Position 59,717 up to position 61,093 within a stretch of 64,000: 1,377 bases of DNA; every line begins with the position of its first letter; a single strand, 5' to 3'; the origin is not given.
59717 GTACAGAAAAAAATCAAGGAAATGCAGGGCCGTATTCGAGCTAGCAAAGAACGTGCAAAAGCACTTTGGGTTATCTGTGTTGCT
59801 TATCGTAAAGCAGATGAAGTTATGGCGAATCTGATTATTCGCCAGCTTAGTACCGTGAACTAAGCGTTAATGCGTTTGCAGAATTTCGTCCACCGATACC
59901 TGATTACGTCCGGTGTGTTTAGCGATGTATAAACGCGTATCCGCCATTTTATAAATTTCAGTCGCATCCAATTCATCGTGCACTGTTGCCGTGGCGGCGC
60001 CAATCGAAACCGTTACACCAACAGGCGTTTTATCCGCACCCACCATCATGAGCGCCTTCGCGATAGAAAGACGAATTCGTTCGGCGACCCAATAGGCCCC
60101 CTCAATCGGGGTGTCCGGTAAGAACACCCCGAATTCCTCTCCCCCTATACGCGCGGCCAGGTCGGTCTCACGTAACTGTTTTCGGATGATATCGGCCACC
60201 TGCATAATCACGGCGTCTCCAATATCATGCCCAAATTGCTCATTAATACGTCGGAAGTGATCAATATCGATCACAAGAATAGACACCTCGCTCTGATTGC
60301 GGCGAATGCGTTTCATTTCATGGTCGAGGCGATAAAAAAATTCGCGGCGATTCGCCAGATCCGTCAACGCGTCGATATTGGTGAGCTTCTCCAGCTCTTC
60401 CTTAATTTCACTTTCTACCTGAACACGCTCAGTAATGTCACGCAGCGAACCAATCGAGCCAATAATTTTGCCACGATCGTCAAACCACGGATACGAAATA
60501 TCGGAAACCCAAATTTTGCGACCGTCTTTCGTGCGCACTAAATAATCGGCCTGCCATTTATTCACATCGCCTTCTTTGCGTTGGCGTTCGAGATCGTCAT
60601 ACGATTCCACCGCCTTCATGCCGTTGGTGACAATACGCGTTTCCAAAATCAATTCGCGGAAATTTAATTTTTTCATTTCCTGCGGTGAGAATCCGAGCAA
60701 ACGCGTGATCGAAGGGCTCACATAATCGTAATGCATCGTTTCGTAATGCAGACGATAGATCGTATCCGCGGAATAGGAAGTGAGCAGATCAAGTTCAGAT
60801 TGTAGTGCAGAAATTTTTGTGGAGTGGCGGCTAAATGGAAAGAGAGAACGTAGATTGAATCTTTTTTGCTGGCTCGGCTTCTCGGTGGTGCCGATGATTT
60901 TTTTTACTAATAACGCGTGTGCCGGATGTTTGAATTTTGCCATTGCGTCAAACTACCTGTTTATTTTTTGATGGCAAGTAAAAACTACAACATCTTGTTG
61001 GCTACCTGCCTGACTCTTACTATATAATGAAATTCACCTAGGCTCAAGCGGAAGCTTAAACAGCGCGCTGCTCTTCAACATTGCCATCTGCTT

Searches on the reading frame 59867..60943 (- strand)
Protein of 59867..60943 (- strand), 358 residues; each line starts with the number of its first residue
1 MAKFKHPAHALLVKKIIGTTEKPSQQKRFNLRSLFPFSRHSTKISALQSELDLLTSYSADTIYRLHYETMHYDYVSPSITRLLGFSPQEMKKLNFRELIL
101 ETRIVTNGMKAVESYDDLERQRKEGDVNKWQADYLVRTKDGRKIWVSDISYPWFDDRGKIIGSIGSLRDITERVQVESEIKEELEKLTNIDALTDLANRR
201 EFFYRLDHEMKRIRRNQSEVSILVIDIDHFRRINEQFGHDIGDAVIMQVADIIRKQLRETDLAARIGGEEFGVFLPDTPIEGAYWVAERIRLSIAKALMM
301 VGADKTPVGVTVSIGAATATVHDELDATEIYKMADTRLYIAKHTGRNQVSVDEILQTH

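Call 76: search_protein_families(library=ncbifam, proteins=[window:59867-60943:-], max_evalue=0.001)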
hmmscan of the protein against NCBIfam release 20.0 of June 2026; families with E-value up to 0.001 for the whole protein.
window:59867-60943:- (358 aa): 23 families
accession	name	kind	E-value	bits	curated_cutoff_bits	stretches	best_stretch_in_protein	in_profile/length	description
TIGR00254.1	GGDEF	domain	1.6e-49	167.9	37.4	1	184-351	1-166/168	diguanylate cyclase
NF038266.1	diguan_SiaD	equivalog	1.2e-46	159.2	290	1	178-349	84-252/252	biofilm regulation diguanylate cyclase SiaD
NF007135.0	PRK09581.1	equivalog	3.6e-46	157.9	474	1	178-351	283-454/457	PleD family two-component system response regulator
NF041606.1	dguan_cyc_DgcA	equivalog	4.1e-40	137.8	370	1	186-352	176-339/340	diguanylate cyclase DgcA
NF011955.1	PRK15426.1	equivalog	3e-39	134.6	408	1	174-352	384-561/564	cellulose biosynthesis regulator diguanylate cyclase DgcQ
NF007380.0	PRK09894.1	equivalog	1.9e-38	132.5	256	1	183-351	124-286/296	diguanylate cyclase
NF047654.1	DiguCycDgcRLepto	equivalog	2e-37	128.7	500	1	180-349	125-293/295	diguanylate cyclase DgcR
NF007298.0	PRK09776.1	equivalog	3.5e-36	124.5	1135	1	117-354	617-847/1111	diguanylate cyclase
NF007423.1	PRK09966.1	equivalog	1.3e-35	123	325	1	178-342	229-390/390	diguanylate cyclase DgcN/YfiN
NF051473.1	DigCycDgcsShew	equivalog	5.5e-35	121.1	400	1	188-351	135-290/291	diguanylate cyclase DgcS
NF047872.1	GGDEF_GdpS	equivalog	1.7e-30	106.4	400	1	184-355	183-353/355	GGDEF domain-containing protein GdpS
NF007599.0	PRK10245.1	equivalog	1.8e-29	102.4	402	1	178-351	200-369/371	diguanylate cyclase AdrA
NF045675.1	PhdiestaseDibA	equivalog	4.9e-29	101.1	980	1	129-348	148-360/623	phosphodiesterase DibA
NF053781.1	cdiGMPphdstlr2612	equivalog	6.8e-29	100.2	1600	1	48-347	712-997/1268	Tlr1612 family c-di-GMP phosphodiesterase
NF040885.1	diguan_DgcJ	equivalog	9.8e-26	90.6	500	1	184-347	337-491/493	diguanylate cyclase DgcJ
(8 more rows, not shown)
